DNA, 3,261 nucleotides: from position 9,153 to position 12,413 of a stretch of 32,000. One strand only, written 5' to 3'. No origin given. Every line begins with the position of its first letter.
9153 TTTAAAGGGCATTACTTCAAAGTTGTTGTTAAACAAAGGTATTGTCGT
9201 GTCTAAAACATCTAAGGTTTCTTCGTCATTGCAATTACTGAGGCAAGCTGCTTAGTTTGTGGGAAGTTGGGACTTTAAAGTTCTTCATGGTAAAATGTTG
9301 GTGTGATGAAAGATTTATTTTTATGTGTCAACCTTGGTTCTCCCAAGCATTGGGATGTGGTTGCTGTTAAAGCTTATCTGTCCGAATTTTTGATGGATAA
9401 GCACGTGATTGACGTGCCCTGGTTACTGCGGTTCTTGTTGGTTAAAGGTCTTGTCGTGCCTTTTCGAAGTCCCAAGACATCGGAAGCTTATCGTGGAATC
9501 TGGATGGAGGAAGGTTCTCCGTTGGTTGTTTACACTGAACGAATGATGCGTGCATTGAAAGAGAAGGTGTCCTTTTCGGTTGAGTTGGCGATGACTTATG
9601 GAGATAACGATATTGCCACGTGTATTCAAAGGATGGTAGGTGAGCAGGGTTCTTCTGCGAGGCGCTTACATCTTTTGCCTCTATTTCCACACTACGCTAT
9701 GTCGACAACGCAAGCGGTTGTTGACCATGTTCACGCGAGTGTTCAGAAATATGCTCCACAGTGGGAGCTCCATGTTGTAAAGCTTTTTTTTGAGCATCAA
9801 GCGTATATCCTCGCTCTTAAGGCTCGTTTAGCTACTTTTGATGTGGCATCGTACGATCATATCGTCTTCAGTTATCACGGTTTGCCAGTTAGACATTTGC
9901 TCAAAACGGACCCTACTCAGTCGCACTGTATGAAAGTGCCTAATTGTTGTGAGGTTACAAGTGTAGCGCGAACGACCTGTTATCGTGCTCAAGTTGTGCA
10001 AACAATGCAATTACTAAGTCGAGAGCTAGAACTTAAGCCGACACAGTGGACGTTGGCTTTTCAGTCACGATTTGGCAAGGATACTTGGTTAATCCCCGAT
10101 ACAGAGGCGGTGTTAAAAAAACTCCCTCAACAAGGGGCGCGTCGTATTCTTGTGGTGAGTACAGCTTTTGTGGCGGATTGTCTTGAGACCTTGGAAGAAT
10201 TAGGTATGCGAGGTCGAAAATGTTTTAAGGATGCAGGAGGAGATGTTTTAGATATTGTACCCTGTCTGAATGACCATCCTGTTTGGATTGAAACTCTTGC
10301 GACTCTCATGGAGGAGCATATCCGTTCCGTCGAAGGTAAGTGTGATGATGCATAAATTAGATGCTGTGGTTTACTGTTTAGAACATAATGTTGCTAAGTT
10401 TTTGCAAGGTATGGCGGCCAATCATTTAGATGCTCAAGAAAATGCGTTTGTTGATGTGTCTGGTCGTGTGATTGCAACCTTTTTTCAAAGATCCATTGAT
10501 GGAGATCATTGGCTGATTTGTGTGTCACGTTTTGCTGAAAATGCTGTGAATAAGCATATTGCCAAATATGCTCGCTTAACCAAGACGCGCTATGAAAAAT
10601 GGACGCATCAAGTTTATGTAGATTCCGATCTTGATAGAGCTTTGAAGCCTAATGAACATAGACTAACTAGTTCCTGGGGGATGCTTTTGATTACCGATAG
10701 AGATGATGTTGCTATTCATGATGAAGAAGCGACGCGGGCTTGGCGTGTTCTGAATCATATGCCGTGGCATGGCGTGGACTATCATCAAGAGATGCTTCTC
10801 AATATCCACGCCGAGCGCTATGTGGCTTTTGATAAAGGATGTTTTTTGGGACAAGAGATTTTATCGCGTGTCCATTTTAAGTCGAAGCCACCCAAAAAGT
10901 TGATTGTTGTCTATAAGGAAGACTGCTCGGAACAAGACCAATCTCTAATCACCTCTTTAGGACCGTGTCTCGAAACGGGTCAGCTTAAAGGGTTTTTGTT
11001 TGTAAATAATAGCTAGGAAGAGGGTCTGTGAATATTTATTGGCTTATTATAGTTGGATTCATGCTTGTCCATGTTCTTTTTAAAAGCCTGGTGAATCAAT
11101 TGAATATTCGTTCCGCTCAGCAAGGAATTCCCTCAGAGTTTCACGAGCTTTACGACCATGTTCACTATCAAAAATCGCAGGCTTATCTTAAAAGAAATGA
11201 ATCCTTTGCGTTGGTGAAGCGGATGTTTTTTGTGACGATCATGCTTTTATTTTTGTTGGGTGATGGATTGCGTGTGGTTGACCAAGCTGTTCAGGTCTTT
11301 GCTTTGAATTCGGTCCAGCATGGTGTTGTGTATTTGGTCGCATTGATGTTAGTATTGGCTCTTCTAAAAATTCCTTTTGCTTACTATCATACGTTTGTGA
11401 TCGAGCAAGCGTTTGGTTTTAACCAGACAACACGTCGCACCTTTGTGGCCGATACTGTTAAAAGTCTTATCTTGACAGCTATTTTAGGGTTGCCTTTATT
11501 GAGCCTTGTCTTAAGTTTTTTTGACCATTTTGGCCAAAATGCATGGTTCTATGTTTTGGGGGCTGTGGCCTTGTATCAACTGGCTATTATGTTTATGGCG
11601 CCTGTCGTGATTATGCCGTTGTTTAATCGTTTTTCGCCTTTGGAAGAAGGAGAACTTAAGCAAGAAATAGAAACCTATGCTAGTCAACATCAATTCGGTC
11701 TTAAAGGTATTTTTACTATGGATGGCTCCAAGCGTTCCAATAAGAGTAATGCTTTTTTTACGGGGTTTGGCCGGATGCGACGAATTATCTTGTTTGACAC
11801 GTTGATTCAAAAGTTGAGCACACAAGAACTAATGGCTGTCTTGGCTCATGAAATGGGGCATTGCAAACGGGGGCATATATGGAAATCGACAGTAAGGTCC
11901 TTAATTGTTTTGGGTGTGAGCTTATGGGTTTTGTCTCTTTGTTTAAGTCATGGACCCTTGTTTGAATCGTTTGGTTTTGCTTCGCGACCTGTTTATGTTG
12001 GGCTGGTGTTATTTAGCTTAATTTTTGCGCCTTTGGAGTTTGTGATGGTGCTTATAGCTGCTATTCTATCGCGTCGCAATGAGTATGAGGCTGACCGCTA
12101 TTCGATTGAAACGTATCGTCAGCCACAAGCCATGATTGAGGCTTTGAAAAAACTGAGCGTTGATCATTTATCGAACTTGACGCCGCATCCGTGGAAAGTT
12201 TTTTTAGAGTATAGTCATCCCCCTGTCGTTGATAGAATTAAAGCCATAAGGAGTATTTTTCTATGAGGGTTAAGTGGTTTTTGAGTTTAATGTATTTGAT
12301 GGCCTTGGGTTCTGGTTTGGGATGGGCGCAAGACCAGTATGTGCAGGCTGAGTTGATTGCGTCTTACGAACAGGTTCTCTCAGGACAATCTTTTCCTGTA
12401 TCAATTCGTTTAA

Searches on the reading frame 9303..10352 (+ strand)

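Call 16: search_protein_families(library=pfam, proteins=[window:9303-10352:+], max_evalue=0.01)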
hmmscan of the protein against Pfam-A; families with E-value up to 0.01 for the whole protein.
window:9303-10352:+ (350 aa): 1 family
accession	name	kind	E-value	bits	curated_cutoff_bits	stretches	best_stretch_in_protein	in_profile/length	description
PF00762.24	Ferrochelatase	-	9.3e-85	284.8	27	1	7-339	5-316/317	Ferrochelatase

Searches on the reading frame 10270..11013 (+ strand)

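Call 16: search_protein_families(library=pfam, proteins=[window:10270-11013:+], max_evalue=0.01)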
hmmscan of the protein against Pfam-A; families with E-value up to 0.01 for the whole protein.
window:10270-11013:+ (248 aa): 0 families

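Call 53: search_protein_families(library=ncbifam, proteins=[window:10270-11013:+], max_evalue=0.1)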
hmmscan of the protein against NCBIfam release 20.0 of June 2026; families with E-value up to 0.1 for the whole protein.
window:10270-11013:+ (248 aa): 2 families
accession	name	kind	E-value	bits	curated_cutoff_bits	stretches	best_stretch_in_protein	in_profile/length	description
TIGR03317.2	CAF17_like_YgfZ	equivalog_domain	2.2e-11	44.2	49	1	158-221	4-71/113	CAF17-like 4Fe-4S cluster assembly/insertion protein YgfZ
NF007110.0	PRK09559.1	equivalog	0.00028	19.9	219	1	177-212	214-249/327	tRNA-modifying protein YgfZ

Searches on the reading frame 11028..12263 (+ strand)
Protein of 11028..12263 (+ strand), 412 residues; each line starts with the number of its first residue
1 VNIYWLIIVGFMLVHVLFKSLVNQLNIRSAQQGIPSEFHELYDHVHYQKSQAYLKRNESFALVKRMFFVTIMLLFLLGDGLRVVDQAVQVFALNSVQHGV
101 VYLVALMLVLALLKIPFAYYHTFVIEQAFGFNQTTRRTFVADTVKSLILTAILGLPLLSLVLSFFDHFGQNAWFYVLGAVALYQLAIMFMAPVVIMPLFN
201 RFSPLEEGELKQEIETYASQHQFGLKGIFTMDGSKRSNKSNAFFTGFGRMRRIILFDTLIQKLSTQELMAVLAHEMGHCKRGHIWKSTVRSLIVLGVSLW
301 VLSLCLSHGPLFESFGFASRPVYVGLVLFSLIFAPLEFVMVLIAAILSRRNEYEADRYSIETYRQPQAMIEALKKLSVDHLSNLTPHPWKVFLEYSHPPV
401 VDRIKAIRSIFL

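Call 16: search_protein_families(library=pfam, proteins=[window:11028-12263:+], max_evalue=0.01)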
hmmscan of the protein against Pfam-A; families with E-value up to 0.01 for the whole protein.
window:11028-12263:+ (412 aa): 3 families
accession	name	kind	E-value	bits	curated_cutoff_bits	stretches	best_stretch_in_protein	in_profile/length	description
PF16491.10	Peptidase_M48_N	-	2.6e-49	167.9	27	1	26-201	4-179/179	CAAX prenyl protease N-terminal, five membrane helices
PF01435.24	Peptidase_M48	-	3.7e-39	134.9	20.3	1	204-409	1-184/186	Peptidase family M48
PF05569.17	Peptidase_M56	-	0.0002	21.1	31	1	197-286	127-211/296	BlaR1 peptidase M56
